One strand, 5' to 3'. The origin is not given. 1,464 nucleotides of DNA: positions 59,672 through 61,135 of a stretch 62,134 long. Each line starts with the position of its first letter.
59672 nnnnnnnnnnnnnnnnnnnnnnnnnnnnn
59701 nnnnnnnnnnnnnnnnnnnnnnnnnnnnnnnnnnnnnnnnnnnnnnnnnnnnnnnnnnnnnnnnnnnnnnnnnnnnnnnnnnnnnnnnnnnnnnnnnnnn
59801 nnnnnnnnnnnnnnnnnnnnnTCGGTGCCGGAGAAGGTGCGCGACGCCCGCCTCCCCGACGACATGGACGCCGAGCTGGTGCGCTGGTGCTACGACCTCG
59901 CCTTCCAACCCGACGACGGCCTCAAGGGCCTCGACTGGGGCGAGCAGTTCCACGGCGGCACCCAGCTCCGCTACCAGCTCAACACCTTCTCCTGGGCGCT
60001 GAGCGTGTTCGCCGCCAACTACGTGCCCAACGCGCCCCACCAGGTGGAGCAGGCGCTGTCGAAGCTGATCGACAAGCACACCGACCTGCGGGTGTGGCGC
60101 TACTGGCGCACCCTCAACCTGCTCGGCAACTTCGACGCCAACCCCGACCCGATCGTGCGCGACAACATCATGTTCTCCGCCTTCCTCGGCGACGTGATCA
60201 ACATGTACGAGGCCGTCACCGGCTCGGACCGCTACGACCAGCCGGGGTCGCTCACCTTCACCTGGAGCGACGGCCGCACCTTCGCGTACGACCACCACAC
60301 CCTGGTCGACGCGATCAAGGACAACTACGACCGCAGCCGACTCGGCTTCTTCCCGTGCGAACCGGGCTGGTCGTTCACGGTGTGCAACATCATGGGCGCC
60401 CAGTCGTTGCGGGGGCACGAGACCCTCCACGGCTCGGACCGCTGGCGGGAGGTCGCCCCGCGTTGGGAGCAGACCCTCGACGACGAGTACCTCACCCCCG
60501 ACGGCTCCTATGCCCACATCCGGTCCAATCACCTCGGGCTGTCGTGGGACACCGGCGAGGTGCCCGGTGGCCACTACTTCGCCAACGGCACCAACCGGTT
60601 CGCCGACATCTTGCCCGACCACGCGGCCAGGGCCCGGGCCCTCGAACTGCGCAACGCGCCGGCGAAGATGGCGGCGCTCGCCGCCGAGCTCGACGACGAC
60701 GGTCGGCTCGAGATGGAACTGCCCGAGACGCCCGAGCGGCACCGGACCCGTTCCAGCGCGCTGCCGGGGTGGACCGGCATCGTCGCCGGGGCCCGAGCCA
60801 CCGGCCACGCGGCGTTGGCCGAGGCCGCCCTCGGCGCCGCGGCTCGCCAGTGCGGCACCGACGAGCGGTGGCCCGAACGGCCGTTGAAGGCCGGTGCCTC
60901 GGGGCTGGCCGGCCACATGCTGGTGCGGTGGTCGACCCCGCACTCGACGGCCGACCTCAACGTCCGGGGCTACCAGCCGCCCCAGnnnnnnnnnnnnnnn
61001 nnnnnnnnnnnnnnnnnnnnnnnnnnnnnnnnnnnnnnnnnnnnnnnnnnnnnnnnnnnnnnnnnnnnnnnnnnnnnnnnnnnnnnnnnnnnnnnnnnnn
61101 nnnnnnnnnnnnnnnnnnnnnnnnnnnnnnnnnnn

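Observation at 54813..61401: Operon of an APH-type kinase plus three membrane proteins sharing a PGAG transmembrane module, two fused to linalool dehydratase/isomerase-like domains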

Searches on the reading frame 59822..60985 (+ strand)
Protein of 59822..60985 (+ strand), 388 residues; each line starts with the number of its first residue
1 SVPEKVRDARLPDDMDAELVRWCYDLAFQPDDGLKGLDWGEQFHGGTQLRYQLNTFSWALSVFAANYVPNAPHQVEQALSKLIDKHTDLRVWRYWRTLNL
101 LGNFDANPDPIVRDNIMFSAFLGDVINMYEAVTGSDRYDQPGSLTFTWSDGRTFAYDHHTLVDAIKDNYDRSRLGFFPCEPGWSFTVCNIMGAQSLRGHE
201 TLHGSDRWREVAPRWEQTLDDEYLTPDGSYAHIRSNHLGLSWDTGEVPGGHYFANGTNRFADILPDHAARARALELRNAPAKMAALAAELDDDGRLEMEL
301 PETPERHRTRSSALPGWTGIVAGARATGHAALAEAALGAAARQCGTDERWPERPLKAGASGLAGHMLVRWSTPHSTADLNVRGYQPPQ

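Call 97: search_solved_structures(query=A4, max_evalue=0.001, show_alignments=1)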
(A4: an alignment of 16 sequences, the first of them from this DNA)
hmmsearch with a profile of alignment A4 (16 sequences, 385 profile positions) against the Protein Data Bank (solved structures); distinct sequences matched with E-value up to 0.001: 8.
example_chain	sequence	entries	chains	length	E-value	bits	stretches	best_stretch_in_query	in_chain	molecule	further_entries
5hlr_A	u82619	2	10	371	7.9e-28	100.7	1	53-349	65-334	Linalool dehydratase/isomerase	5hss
5g1u_A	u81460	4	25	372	8e-28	100.7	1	53-349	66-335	LINALOOL DEHYDRATASE/ISOMERASE | LINALOOL DEHYDRATASE ISOMERASE | Linalool dehydratase-isomerase protein LDI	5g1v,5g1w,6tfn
7ad2_A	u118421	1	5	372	8.9e-28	100.5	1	52-349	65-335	Linalool dehydratase/isomerase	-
5i3t_A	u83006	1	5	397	1e-27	100.3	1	53-349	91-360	Linalool dehydratase/isomerase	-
6thm_A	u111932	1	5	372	5.8e-26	94.5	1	53-349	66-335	Linalool dehydratase-isomerase protein LDI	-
6tft_A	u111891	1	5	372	1.1e-25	93.6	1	53-349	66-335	Linalool dehydratase-isomerase protein LDI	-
6tfr_A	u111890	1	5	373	1.1e-25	93.6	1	53-349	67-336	Linalool dehydratase-isomerase protein LDI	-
6t9h_A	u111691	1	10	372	1.3e-25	93.4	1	53-349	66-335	Linalool dehydratase-isomerase protein LDI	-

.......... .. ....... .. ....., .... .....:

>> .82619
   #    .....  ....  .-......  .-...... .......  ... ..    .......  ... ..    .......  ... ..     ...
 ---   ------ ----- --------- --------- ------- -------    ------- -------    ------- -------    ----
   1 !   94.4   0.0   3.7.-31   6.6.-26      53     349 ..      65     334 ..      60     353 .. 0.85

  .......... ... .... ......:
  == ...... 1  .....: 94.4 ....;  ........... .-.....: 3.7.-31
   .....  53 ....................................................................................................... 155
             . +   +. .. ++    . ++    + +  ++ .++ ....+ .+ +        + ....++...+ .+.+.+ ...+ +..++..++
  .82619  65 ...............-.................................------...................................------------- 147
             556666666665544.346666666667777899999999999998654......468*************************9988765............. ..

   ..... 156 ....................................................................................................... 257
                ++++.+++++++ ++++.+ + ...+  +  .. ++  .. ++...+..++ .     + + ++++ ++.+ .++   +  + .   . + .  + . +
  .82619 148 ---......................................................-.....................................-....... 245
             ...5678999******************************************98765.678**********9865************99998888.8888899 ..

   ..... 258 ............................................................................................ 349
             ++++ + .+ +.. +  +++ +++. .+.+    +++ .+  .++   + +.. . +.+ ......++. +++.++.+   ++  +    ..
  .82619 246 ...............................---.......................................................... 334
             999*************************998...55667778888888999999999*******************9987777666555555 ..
